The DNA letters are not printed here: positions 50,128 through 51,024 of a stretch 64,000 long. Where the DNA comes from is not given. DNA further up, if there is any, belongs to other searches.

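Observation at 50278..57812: Dedicated ECF transporter operon running into a five-gene array of DUF62 (SAM hydrolase/halogenase family) paralogs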

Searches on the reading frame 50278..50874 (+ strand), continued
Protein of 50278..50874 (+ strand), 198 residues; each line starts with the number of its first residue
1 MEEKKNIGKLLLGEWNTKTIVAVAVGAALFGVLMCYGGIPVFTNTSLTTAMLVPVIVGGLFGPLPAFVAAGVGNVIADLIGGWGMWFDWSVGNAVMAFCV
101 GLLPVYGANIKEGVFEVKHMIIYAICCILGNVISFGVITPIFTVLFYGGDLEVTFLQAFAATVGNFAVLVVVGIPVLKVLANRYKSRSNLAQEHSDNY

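Call 42: search_protein_families(library=pfam, proteins=[L016:8977-9726:-, L041:13142-13933:+, L047:8614-9984:+, L036:8069-8851:+], max_evalue=0.001)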
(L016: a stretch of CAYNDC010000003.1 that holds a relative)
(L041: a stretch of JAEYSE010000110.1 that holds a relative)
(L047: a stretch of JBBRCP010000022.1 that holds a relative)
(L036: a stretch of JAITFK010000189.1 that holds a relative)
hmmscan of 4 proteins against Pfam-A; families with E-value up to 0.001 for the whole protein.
L016:8977-9726:- (249 aa): 3 families
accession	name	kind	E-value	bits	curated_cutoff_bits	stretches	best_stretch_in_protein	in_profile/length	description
PF00392.27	GntR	-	4e-16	58.9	27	1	22-84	2-64/64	Bacterial regulatory proteins, gntR family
PF07702.18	UTRA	-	1.7e-05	25.1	23.8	1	119-242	17-140/141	UTRA domain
PF08279.18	HTH_11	-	9.8e-05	22.6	25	1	49-80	20-51/55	HTH domain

L041:13142-13933:+ (263 aa): 1 family
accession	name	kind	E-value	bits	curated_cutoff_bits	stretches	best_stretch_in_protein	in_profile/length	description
PF05013.17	FGase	-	4.1e-50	171.4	28.9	1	17-233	3-219/219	N-formylglutamate amidohydrolase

L047:8614-9984:+ (456 aa): 2 families
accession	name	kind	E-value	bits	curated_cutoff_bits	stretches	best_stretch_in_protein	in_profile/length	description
PF01546.33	Peptidase_M20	-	1.3e-24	87.7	24.6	1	89-447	4-203/206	Peptidase family M20/M25/M40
PF07687.19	M20_dimer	-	1e-07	32.3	21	1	253-323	10-61/107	Peptidase dimerisation domain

L036:8069-8851:+ (260 aa): 1 family
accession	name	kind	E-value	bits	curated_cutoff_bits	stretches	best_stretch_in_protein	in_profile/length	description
PF05013.17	FGase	-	4.3e-39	135.4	28.9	1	8-228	3-219/219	N-formylglutamate amidohydrolase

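Call 43: search_protein_families(library=ncbifam, proteins=[L016:8977-9726:-, L041:13142-13933:+, L047:8614-9984:+, L036:8069-8851:+], max_evalue=0.001)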
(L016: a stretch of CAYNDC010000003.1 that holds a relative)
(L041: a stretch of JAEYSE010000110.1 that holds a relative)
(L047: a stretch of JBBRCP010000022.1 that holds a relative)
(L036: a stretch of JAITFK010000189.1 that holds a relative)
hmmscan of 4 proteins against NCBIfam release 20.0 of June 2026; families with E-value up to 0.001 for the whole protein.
L016:8977-9726:- (249 aa): 24 families
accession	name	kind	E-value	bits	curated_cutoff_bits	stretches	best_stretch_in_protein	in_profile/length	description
TIGR02325.1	C_P_lyase_phnF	equivalog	2.2e-18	66.6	156.8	1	17-226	5-216/238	phosphonate metabolism transcriptional regulator PhnF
TIGR02404.1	trehalos_R_Bsub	equivalog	1e-17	64.5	211.95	1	22-87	2-67/233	trehalose operon repressor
NF008491.0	PRK11402.1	subfamily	8.7e-17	61.4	269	1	16-227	7-219/243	GntR family transcriptional regulator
TIGR02018.2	his_ut_repres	equivalog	4.4e-15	55.7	220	1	24-219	3-198/226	histidine utilization transcriptional repressor HutC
NF052441.1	TransRegRv0792c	equivalog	4.5e-14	52.3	400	1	13-245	9-243/260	Rv0792c family HTH-type transcriptional regulator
NF007741.0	PRK10421.1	equivalog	5.1e-12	45.7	311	1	39-107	26-94/262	transcriptional regulator LldR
NF052282.1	PLP_TF_PdxR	equivalog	6e-12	45.3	320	1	21-119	2-101/448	MocR-like pyridoxine biosynthesis transcription factor PdxR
NF041547.1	GntR_LSA1692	equivalog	7.2e-12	45.4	275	1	22-221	3-203/233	GntR family transcriptional regulator, LSA1692 subfamily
TIGR02812.1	fadR_gamma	equivalog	1.1e-09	38.4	249.2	1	33-111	19-96/235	fatty acid metabolism transcriptional regulator FadR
NF052290.2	MocR_like_YczR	exception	1.1e-09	37.6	487.4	1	17-120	16-112/458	MocR-like transcription factor YczR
NF007486.0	PRK10079.1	equivalog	1.6e-09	37.9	363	1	33-87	24-78/241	phosphonate metabolism transcriptional regulator PhnF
NF007292.0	PRK09764.1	equivalog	3.1e-09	36.4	281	1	19-173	4-160/240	GntR family transcriptional regulator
NF003444.0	PRK04984.1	equivalog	6e-09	35.8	189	1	33-85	20-72/239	fatty acid metabolism transcriptional regulator FadR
NF011575.0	PRK14999.1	equivalog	1.4e-08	34.4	424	1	13-219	5-211/241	histidine utilization repressor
NF007442.0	PRK09990.1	equivalog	7e-08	32.2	301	1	33-86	23-76/256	transcriptional regulator GlcC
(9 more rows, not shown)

L041:13142-13933:+ (263 aa): 1 family
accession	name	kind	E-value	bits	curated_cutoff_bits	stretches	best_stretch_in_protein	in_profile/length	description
TIGR02017.1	hutG_amidohyd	equivalog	2.1e-18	66.7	278.75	1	17-261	12-260/263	N-formylglutamate deformylase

L047:8614-9984:+ (456 aa): 46 families (the best 25 are shown)
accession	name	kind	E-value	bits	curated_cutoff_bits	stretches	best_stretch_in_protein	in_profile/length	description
NF005591.0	PRK07318.1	equivalog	4.1e-103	346.2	435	1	14-452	11-465/466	dipeptidase PepV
TIGR01887.1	dipeptidaselike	subfamily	1.3e-97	327.8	207.95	1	18-447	3-446/447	Sapep family Mn(2+)-dependent dipeptidase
NF005542.0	PRK07205.1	subfamily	1.2e-72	245.1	602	1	16-452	10-442/444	M20 family metallopeptidase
TIGR01886.1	dipeptidase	equivalog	1.4e-70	238.4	632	1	18-452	14-465/466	dipeptidase PepV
NF004809.0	PRK06156.1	equivalog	7.5e-59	200.2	438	1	11-455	93-571/573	dipeptidase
NF052477.1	3M3SH_dipept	exception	1.4e-51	175.8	1025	1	11-449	5-463/469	Cys-Gly-3M3SH dipeptidase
TIGR01910.1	DapE-ArgE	subfamily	7.9e-37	127.3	217.6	2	24-199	5-186/373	ArgE/DapE family deacylase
NF006399.0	PRK08651.1-2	equivalog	7.4e-30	104.2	381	1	18-206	5-194/405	succinyl-diaminopimelate desuccinylase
NF006365.0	PRK08588.1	subfamily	1.1e-27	97.4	289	3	74-158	57-142/383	succinyl-diaminopimelate desuccinylase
NF009555.0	PRK13004.1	equivalog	2.4e-27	95.8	321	2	52-166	38-155/399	YgeY family selenium metabolism-linked hydrolase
NF010589.0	PRK13983.1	equivalog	5.6e-25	88.1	333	2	13-159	10-164/409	M20 family metallo-hydrolase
NF009558.0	PRK13013.1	equivalog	1.6e-22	79.8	428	1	18-157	17-161/429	acetylornithine deacetylase/succinyl-diaminopimelate desuccinylase family protein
NF009557.0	PRK13009.1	equivalog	2e-22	79.9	284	2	52-159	26-138/377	succinyl-diaminopimelate desuccinylase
TIGR01892.1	AcOrn-deacetyl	equivalog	1.1e-21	77.3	297.7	1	73-168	49-144/365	acetylornithine deacetylase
TIGR03526.1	selenium_YgeY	hypoth_equivalog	1.1e-21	77.1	321.5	2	13-156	9-143/395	YgeY family selenium metabolism-linked hydrolase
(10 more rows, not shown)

L036:8069-8851:+ (260 aa): 1 family
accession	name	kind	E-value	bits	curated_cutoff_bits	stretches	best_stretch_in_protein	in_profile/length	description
TIGR02017.1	hutG_amidohyd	equivalog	5.3e-18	65.4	278.75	1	8-232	12-233/263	N-formylglutamate deformylase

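Call 71: search_solved_structures(query=L041:13142-13933:+, max_evalue=0.01)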
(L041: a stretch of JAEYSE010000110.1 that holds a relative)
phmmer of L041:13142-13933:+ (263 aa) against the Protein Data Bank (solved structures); distinct sequences matched with E-value up to 0.01: 2.
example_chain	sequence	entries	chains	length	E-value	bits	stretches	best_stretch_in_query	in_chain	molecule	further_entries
2q7s_A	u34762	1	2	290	5.2e-16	62.1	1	91-249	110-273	N-formylglutamate amidohydrolase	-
2odf_A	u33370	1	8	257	0.00089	22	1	14-245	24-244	Hypothetical protein Atu2144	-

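Call 72: search_solved_structures(query=L047:8614-9984:+, max_evalue=1e-10)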
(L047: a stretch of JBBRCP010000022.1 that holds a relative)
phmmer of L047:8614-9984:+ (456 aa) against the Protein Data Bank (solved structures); distinct sequences matched with E-value up to 1e-10: 5.
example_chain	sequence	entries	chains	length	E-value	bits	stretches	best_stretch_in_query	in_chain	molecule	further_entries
3khx_A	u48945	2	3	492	5e-50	173.7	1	11-451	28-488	Putative dipeptidase SACOL1801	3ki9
3khz_A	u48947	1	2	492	3.4e-49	170.9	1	11-451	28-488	Putative dipeptidase SACOL1801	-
1lfw_A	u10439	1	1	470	5.2e-40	140.6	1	19-453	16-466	pepV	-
7uoi_A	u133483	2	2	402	3e-11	45.9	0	85-143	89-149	succinyl-diaminopimelate desuccinylase | Probable succinyl-diaminopimelate desuccinylase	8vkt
7rsf_A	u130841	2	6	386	4.6e-11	45.2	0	88-167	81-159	Acetylornithine deacetylase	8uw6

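Call 81: search_solved_structures(query=A1, max_evalue=10)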
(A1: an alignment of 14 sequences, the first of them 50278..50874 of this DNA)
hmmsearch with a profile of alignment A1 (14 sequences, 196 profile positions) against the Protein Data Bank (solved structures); distinct sequences matched with E-value up to 10: 0.

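Call 83: find_homologous_proteins(query=L084:14547-15386:+, max_evalue=1e-20)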
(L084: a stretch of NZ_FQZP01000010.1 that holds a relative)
Query L084:14547-15386:+ (280 aa): 7914 proteins with E <= 1e-20 among 8000 candidates; the best 120 are listed.
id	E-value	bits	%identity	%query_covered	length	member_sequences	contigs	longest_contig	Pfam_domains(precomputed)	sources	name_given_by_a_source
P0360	3.4e-176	602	90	100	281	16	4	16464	PF01887.22,PF20257.4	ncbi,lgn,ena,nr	ncbi:MAG: SAM-dependent chlorinase/fluorinase [Bacillota bacterium]|nr:SAM-dependent chlorinase/fluo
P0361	2.6e-171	586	89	100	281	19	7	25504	PF01887.22,PF20257.4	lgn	-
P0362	5.0e-171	586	89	100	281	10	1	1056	PF01887.22,PF20257.4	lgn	-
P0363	2.4e-170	583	89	100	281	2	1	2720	PF01887.22,PF20257.4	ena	-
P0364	3.3e-167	573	87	100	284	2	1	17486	PF01887.22,PF20257.4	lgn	-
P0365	1.4e-161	555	86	99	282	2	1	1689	PF01887.22,PF20257.4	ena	-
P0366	1.9e-161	554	84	100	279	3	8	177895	PF01887.22,PF20257.4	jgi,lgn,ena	-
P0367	8.1e-161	552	84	100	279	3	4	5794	PF01887.22,PF20257.4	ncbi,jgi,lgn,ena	jgi:hypothetical protein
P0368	1.4e-159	548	83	100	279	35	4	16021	PF01887.22,PF20257.4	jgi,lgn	-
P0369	2.0e-155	534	79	98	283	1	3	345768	PF01887.22,PF20257.4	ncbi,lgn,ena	-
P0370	3.3e-154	530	80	100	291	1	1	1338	PF01887.22,PF20257.4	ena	-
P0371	3.8e-154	530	80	100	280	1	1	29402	PF01887.22,PF20257.4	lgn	-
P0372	4.2e-153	527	78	100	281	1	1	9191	PF01887.22,PF20257.4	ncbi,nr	ncbi:MAG: SAM-dependent chlorinase/fluorinase [Clostridia bacterium]|nr:SAM-dependent chlorinase/flu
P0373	1.5e-152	525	77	100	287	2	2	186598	PF01887.22,PF20257.4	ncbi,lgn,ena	-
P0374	1.9e-152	525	79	99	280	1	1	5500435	PF01887.22,PF20257.4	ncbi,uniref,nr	ncbi:DNA-directed RNA polymerase subunit delta [Anaerocolumna sedimenticola]|uniref:DNA-directed RNA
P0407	1.6e-143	495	73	99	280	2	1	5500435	PF01887.22,PF20257.4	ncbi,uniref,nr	ncbi:DNA-directed RNA polymerase subunit delta [Anaerocolumna sedimenticola]|uniref:DNA-directed RNA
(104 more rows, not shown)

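Call 85: find_encoding_contigs(protein=P0374, flank=8000, max_places=1)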
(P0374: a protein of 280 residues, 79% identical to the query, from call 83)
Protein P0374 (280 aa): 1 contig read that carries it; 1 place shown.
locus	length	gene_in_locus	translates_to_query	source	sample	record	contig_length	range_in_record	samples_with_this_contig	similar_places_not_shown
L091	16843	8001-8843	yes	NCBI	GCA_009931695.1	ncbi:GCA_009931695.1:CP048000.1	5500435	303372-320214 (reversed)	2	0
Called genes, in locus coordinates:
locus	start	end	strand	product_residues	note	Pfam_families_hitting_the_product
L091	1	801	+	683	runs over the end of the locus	PF02638:GHL10, PF14871:GHL6, PF08532:Glyco_hydro_42M (weak)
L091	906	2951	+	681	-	-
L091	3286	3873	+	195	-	PF07155:ECF-ribofla_trS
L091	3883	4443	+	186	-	PF00005:ABC_tran, PF13304:AAA_21 (faint)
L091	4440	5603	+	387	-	PF12558:DUF3744, PF00005:ABC_tran, PF13304:AAA_21 (weak)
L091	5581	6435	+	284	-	PF02361:CbiQ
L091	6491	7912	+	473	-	PF01546:Peptidase_M20, PF07687:M20_dimer (faint)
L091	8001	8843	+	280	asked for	PF01887:SAM_HAT_N, PF20257:SAM_HAT_C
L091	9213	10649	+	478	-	PF00171:Aldedh, PF05893:LuxC (weak)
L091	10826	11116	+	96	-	PF00583:Acetyltransf_1 (weak), PF13673:Acetyltransf_10, PF13508:Acetyltransf_7 (weak), PF14542:Acetyltransf_CG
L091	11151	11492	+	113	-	PF03960:ArsC (weak)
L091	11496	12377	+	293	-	PF00126:HTH_1, PF03466:LysR_substrate, PF12849:PBP_like_2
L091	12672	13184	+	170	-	PF00692:dUTPase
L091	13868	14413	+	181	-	PF00440:TetR_N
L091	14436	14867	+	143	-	PF02566:OsmC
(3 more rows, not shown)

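Call 86: find_encoding_contigs(protein=P0407, flank=8000, max_places=1)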
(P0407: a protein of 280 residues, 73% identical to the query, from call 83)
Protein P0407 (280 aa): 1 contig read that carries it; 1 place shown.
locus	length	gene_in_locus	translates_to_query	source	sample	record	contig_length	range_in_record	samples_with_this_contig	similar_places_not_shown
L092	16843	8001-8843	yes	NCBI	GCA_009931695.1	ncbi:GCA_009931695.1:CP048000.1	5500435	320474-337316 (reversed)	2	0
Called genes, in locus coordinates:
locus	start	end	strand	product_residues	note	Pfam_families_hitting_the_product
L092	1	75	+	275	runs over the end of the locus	PF00528:BPD_transp_1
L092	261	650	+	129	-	PF02837:Glyco_hydro_2_N (weak)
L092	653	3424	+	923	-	-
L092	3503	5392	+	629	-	PF02837:Glyco_hydro_2_N, PF22666:Glyco_hydro_2_N2, PF00703:Glyco_hydro_2, PF02836:Glyco_hydro_2_C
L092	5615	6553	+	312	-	PF01022:HTH_5, PF12840:HTH_20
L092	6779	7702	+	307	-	PF04616:Glyco_hydro_43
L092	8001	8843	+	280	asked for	PF01887:SAM_HAT_N, PF20257:SAM_HAT_C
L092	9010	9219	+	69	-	PF00903:Glyoxalase (weak)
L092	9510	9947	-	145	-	PF12844:HTH_19, PF13560:HTH_31 (weak), PF01381:HTH_3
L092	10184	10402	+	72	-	PF01381:HTH_3 (weak)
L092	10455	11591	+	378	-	PF05651:Diacid_rec, PF13556:HTH_30 (weak)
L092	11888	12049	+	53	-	-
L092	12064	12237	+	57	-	PF02826:2-Hacid_dh_C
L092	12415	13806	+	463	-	PF01547:SBP_bac_1, PF13416:SBP_bac_8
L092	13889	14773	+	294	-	PF00528:BPD_transp_1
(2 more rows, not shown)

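Call 89: predict_structure(alignment_id=A1)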
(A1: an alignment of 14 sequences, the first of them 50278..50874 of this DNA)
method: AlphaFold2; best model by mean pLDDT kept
length: 198 residues; sequences in the alignment: 14
mean_pLDDT: 82.5   pTM: 0.81
mean pLDDT of the five models: 82.5, 82.5, 82.3, 79.1, 79.0
residues with pLDDT >= 90: 79; 70-90: 83; 50-70: 31; < 50: 5
segments of 3 or more residues with pLDDT < 50: 1-3
pLDDT, mean of each block of 10 residues (from residue 1): 64 88 95 82 70 93 95 91 79 93 89 91 91 85 78 60 77 93 80 51
secondary structure, 60 per line:
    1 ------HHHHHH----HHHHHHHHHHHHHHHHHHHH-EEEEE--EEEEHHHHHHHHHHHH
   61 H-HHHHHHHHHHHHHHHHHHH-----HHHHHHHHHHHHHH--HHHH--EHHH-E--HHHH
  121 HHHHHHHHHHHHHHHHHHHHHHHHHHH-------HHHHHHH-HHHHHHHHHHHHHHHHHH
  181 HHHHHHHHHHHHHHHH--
elements in order: H7-12 H17-36 E38-42 E45-48 H49-61 H63-81 H87-100 H103-106 H117-147 H155-161 H163-196

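Call 92: fold_search(model_id=the predicted structure, library=pdb)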
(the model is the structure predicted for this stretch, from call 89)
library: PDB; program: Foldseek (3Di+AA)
matches with E <= 10: 379; with E <= 0.001: 3
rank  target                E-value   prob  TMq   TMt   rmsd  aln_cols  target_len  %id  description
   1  4z7f_A                4.9e-04  1.00  0.53  0.62   4.9       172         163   21  Crystal structure of FolT bound with folic acid (released 2015-07-29)
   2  4z7f_C                5.4e-04  1.00  0.57  0.65   4.6       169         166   17  Crystal structure of FolT bound with folic acid (released 2015-07-29)
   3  4z7f_D                6.5e-04  1.00  0.48  0.54   5.9       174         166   22  Crystal structure of FolT bound with folic acid (released 2015-07-29)
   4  7nnt_C                1.5e-03  1.00  0.58  0.66   4.4       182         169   15  Cryo-EM structure of the folate-specific ECF transporter complex in DDM micelles (released 2021-08-18)
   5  5d0y_A                1.5e-03  1.00  0.54  0.66   4.8       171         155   15  Substrate bound S-component of folate ECF transporter (released 2016-04-06)
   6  9kym_D                1.6e-03  1.00  0.60  0.66   4.8       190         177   16  Folate ECF transporter affected by PFOS (released 2025-06-18)
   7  4z7f_B                2.2e-03  1.00  0.58  0.66   4.4       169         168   17  Crystal structure of FolT bound with folic acid (released 2015-07-29)
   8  4z7f_F                2.6e-03  1.00  0.44  0.54   5.7       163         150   16  Crystal structure of FolT bound with folic acid (released 2015-07-29)
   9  4huq_S                4.0e-03  1.00  0.57  0.67   4.3       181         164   13  Crystal Structure of a transporter (released 2013-04-17)
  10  5jsz_C                4.8e-03  1.00  0.56  0.65   5.0       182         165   16  Folate ECF transporter: apo state (released 2016-05-18)
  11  5kbw_A                1.5e-02  1.00  0.52  0.58   5.4       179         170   17  Crystal structure of TmRibU, the riboflavin-binding S subunit from the Thermotoga maritima ECF transporter (released 2016-06-29)
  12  4muu_A                3.5e-02  1.00  0.55  0.60   6.4       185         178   12  Structure of ThiT with pyrithiamine bound (released 2014-09-17)
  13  4dve_A                4.1e-02  1.00  0.48  0.50   6.1       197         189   14  Crystal structure at 2.1 A of the S-component for biotin from an ECF-type ABC transporter (released 2012-08-29)
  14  3rlb_A                4.5e-02  1.00  0.55  0.60   5.7       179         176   12  Crystal structure at 2.0 A of the S-component for thiamin from an ECF-type ABC transporter (released 2011-06-29)
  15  5d3m_C                4.5e-02  1.00  0.53  0.61   5.3       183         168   12  Folate ECF transporter: AMPPNP bound state (released 2016-04-06)
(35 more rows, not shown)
